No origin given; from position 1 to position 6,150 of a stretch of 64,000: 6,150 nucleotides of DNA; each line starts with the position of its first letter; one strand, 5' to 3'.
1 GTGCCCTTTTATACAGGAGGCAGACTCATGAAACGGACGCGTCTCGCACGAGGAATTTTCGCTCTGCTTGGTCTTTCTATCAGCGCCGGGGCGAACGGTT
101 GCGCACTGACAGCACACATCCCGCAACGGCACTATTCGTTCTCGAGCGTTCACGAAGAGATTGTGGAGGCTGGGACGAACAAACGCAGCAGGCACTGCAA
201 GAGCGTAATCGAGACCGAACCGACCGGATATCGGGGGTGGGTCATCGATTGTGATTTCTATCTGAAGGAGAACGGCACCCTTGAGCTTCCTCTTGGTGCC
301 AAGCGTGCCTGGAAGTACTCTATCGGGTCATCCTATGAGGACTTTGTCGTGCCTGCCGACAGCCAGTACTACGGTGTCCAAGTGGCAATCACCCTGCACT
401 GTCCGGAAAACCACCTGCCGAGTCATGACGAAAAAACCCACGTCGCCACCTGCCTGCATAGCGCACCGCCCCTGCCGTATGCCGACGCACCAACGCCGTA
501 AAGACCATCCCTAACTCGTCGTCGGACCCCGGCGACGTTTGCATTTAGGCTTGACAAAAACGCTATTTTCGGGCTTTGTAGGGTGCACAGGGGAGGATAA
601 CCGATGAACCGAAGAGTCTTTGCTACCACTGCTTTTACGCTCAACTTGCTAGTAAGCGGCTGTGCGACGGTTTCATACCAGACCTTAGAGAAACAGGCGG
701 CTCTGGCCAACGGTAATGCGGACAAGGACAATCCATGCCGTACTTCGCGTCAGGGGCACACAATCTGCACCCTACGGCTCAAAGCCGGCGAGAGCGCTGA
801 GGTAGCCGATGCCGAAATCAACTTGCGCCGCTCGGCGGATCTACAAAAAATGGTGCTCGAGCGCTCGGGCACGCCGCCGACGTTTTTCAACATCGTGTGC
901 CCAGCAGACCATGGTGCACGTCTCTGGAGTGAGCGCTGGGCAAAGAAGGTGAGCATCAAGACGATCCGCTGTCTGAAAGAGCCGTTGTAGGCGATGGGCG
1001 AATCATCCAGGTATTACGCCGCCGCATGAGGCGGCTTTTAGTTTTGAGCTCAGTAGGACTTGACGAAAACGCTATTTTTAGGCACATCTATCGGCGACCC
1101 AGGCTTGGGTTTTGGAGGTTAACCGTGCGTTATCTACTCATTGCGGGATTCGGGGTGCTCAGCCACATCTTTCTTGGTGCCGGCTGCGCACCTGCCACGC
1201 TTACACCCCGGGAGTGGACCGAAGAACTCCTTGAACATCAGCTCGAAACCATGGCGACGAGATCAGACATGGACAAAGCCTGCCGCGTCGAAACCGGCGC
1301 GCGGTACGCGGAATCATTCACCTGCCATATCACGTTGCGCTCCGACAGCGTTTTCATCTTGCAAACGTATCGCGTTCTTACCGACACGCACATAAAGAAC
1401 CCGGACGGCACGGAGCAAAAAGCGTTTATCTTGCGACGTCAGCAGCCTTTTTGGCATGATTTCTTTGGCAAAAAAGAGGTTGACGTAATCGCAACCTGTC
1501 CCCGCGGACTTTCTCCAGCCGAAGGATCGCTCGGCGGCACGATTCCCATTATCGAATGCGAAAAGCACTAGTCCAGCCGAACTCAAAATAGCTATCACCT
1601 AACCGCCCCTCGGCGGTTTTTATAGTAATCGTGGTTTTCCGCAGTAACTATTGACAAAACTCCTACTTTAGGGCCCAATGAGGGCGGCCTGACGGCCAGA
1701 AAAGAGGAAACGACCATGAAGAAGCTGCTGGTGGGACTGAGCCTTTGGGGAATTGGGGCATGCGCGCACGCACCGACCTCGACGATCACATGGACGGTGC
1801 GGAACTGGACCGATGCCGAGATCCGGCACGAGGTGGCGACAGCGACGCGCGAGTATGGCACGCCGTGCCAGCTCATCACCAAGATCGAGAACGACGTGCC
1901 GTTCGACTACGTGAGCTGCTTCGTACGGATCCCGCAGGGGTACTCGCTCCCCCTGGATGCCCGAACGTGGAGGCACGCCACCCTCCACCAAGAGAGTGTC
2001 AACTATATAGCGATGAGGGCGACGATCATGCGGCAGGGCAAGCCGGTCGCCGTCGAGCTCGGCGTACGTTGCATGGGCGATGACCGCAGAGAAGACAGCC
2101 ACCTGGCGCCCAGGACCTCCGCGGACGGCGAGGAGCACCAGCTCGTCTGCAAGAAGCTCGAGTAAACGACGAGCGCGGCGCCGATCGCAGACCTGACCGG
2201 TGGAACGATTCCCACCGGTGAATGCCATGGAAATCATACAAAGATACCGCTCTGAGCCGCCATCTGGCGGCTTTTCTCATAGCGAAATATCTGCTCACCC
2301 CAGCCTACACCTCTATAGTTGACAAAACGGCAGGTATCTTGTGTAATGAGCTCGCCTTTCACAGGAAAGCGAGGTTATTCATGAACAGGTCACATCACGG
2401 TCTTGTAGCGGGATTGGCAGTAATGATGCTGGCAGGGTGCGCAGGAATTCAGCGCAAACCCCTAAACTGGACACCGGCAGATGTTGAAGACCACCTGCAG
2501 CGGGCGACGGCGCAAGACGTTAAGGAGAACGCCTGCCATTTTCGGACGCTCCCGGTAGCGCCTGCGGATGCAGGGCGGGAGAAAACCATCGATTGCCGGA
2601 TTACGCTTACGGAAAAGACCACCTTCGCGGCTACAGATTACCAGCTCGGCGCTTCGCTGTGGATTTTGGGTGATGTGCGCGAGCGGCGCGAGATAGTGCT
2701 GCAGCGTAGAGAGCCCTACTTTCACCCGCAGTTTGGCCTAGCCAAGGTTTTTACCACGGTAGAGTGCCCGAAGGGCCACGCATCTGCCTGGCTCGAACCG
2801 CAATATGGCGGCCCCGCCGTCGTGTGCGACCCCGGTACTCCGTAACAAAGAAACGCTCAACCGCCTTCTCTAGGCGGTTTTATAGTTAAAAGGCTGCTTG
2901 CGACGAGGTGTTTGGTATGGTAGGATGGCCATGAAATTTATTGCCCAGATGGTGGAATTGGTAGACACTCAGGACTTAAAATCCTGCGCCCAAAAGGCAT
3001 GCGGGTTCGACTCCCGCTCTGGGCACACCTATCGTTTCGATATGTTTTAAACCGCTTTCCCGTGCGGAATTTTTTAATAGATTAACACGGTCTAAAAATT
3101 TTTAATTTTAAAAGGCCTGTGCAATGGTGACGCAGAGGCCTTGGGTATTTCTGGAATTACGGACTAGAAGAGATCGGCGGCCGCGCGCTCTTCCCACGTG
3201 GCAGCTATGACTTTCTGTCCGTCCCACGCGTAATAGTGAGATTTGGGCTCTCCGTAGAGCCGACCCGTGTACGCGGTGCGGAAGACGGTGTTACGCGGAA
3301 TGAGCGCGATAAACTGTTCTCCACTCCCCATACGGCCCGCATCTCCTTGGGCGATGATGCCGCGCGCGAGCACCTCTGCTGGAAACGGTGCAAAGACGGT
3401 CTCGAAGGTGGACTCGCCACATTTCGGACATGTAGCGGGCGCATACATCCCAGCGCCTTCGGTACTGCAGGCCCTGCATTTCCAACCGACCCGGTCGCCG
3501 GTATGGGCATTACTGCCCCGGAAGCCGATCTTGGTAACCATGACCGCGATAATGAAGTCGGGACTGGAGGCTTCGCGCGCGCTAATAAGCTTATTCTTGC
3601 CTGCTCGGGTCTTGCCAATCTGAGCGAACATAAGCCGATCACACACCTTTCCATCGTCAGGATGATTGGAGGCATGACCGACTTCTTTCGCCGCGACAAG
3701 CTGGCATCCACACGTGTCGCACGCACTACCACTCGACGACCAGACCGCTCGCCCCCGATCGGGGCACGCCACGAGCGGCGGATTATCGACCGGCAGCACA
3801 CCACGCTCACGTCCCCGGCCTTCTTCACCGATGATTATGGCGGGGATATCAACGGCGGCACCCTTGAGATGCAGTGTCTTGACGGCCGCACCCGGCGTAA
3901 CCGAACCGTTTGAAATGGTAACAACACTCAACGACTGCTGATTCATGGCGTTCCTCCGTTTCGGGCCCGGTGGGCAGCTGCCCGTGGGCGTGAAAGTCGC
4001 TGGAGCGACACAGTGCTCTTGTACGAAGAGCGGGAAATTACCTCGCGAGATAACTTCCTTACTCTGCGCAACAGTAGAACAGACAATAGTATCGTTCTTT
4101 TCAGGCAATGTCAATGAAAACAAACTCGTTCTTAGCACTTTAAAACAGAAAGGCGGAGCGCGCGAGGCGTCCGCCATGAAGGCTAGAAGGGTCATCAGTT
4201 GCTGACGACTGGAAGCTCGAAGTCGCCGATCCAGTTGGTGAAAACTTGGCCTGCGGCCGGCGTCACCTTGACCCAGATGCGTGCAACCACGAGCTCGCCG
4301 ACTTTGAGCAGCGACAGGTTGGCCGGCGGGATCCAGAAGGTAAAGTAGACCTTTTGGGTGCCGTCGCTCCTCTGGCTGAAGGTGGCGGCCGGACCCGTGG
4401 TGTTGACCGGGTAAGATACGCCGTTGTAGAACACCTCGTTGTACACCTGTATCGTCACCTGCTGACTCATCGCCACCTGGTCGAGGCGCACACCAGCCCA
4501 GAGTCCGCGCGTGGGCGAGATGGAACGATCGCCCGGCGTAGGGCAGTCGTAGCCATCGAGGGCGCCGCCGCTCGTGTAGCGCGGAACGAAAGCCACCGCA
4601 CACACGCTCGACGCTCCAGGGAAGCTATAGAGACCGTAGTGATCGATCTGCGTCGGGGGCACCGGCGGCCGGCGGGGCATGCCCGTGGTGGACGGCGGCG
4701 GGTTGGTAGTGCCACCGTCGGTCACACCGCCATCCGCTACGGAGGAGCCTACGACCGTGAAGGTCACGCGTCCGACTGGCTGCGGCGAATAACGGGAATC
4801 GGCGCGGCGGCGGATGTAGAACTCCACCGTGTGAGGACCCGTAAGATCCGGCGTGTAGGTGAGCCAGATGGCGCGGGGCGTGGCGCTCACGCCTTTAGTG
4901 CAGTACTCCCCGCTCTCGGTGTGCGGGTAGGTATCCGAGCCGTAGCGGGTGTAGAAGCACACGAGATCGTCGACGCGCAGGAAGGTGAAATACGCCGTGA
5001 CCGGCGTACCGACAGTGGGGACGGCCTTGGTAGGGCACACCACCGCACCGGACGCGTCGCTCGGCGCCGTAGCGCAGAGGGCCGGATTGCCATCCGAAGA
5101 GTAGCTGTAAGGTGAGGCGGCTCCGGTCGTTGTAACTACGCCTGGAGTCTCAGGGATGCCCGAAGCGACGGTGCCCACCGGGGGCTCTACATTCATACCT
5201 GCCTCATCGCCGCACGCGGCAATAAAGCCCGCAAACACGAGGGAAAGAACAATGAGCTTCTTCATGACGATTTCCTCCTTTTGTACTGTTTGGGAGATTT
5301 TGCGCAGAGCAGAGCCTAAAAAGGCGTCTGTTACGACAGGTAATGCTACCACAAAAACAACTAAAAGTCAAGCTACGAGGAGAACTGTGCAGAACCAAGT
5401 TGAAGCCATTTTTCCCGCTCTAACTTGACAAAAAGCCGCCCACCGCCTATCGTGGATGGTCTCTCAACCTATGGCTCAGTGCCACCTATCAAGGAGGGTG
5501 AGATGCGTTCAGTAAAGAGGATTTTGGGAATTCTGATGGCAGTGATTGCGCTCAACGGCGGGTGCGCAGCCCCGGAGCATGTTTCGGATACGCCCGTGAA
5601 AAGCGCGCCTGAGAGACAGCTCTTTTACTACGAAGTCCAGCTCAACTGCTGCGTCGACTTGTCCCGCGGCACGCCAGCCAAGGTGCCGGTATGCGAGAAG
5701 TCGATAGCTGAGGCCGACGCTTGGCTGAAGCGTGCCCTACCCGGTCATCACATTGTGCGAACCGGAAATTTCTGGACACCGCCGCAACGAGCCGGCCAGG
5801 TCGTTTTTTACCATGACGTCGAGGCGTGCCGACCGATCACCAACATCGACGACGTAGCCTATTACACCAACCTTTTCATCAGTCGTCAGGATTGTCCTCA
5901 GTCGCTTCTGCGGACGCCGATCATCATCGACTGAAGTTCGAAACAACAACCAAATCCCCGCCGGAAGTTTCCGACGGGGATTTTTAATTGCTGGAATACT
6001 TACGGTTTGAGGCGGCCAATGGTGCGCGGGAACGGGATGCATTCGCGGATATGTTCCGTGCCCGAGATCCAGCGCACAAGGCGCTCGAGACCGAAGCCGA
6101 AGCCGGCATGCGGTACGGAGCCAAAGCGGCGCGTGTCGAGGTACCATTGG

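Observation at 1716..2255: In-frame TAA inside a lipoprotein paralog, with the conserved family C-terminus continuing in the same frame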

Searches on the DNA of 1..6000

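Call 44: search_rna_families(source=window, start=1, end=6000, threshold=evalue, max_evalue=1)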
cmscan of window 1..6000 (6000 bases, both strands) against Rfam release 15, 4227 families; matches with E-value up to 1: 2.
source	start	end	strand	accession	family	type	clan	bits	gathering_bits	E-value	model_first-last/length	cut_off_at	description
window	2943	3025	+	RF00005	tRNA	Gene; tRNA;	CL00001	59.7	29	2e-11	1-71/71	no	tRNA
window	2943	3026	-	RF04354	Plastid-ycf2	Cis-reg;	-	23.7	65.7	0.17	1-75/75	no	Plastid-ycf2 5UTR RNA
